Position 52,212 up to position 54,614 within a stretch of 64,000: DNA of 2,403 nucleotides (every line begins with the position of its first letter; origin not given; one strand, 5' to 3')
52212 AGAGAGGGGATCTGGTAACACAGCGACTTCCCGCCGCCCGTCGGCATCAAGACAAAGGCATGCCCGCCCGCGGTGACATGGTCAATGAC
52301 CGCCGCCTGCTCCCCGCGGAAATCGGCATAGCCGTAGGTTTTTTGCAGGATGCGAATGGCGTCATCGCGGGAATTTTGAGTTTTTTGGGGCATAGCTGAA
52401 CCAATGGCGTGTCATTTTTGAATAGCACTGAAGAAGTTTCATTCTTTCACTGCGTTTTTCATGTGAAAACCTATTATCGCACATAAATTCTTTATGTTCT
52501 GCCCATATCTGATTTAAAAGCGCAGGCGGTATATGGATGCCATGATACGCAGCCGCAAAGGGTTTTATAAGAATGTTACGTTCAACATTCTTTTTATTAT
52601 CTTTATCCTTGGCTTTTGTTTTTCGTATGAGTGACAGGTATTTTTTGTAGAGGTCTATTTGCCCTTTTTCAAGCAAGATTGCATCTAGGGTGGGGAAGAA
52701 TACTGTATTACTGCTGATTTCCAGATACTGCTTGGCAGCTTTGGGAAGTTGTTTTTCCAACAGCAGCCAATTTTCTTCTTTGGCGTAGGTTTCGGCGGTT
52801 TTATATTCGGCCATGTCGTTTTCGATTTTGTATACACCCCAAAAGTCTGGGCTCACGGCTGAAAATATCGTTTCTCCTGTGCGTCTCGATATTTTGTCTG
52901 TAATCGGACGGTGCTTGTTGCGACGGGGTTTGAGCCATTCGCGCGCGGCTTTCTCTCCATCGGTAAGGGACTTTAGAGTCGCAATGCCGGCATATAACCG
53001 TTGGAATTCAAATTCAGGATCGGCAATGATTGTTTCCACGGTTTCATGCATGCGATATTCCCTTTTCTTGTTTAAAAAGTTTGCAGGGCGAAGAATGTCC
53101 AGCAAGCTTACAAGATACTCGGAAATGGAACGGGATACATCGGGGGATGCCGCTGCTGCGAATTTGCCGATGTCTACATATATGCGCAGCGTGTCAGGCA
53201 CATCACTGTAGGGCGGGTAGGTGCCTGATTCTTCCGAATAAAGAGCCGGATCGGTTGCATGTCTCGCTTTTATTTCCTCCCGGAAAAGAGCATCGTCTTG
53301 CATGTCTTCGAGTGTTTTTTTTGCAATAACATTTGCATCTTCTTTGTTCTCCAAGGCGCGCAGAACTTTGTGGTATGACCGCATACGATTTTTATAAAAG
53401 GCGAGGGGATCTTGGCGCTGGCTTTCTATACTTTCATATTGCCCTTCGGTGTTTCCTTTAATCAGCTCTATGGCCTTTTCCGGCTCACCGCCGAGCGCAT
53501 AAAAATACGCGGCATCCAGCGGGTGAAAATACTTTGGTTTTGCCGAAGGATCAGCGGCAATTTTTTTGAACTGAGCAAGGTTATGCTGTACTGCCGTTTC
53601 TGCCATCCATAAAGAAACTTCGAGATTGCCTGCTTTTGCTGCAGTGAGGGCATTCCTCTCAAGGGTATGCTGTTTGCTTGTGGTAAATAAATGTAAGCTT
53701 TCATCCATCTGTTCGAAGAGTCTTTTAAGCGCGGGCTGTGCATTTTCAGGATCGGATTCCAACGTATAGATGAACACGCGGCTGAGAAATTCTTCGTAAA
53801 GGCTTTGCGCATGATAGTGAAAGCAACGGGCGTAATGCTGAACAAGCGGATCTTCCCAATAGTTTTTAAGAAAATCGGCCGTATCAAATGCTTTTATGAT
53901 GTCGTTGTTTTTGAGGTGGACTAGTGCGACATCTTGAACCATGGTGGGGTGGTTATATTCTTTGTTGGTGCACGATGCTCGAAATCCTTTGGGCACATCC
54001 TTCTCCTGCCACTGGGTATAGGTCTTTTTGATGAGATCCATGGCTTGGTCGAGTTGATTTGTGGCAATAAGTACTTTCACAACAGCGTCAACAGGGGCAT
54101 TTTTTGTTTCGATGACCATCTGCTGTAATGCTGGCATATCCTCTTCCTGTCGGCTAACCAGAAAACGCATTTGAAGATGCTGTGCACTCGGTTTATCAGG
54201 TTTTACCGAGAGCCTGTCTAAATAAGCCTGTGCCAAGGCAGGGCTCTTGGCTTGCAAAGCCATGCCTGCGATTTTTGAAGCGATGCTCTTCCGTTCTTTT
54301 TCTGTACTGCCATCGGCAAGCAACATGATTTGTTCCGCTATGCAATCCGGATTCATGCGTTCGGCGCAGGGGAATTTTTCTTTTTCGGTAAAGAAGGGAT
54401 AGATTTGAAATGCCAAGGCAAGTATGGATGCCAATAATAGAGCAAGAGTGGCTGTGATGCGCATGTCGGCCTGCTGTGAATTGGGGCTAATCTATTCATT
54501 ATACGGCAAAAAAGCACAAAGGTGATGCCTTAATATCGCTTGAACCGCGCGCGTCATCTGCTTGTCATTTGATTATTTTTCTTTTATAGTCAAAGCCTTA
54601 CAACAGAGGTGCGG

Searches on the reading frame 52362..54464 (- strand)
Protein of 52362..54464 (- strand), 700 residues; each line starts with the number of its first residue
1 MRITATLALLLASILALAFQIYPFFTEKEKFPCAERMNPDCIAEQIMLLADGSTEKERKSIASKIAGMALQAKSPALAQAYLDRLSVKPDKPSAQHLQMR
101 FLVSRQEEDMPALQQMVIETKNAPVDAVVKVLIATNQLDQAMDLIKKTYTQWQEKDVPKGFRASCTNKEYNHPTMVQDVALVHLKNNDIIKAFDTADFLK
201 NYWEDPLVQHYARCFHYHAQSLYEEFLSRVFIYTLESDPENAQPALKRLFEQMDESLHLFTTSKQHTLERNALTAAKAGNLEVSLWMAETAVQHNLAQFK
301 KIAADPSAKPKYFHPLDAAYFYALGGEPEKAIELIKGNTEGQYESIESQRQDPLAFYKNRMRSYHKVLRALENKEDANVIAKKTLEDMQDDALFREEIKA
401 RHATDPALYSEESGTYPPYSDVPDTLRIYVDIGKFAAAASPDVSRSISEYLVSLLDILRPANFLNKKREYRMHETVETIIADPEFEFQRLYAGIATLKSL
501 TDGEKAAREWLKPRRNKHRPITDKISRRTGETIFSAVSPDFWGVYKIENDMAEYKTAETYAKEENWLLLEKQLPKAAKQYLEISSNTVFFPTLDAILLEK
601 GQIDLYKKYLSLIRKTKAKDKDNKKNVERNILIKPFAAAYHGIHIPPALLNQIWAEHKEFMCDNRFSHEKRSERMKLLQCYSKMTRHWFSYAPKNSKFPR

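Call 41: find_encoding_contigs(protein=window:52362-54464:-, flank=10000, max_places=1)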
Protein window:52362-54464:- (700 aa): 6 contigs read that carry it; 1 place shown.
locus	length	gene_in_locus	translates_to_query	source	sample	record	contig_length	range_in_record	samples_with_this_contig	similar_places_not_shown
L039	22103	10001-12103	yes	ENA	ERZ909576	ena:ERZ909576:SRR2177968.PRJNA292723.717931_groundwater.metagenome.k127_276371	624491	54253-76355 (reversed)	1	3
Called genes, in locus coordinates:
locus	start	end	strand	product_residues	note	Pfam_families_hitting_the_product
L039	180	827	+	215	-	-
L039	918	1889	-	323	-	-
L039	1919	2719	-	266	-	PF13302:Acetyltransf_3, PF00583:Acetyltransf_1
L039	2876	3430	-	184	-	PF13302:Acetyltransf_3, PF00583:Acetyltransf_1 (weak)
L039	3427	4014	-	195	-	PF13302:Acetyltransf_3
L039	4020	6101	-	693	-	PF00579:tRNA-synt_1b, PF22421:SYY_C-terminal, PF01479:S4 (weak), PF13302:Acetyltransf_3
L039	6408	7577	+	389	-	-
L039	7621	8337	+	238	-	-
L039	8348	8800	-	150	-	PF00383:dCMP_cyt_deam_1 (weak)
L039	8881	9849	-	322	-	PF05175:MTS, PF06325:PrmA, PF08242:Methyltransf_12 (weak), PF13649:Methyltransf_25, PF13847:Methyltransf_31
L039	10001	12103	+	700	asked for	-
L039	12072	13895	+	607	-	PF00270:DEAD, PF00271:Helicase_C, PF16124:RecQ_Zn_bind, PF09382:RQC, PF00570:HRDC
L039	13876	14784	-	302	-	-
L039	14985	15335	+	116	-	PF08274:Zn_Ribbon_YjdM, PF08271:Zn_Ribbon_TF (faint), PF03831:YjdM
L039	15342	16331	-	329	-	-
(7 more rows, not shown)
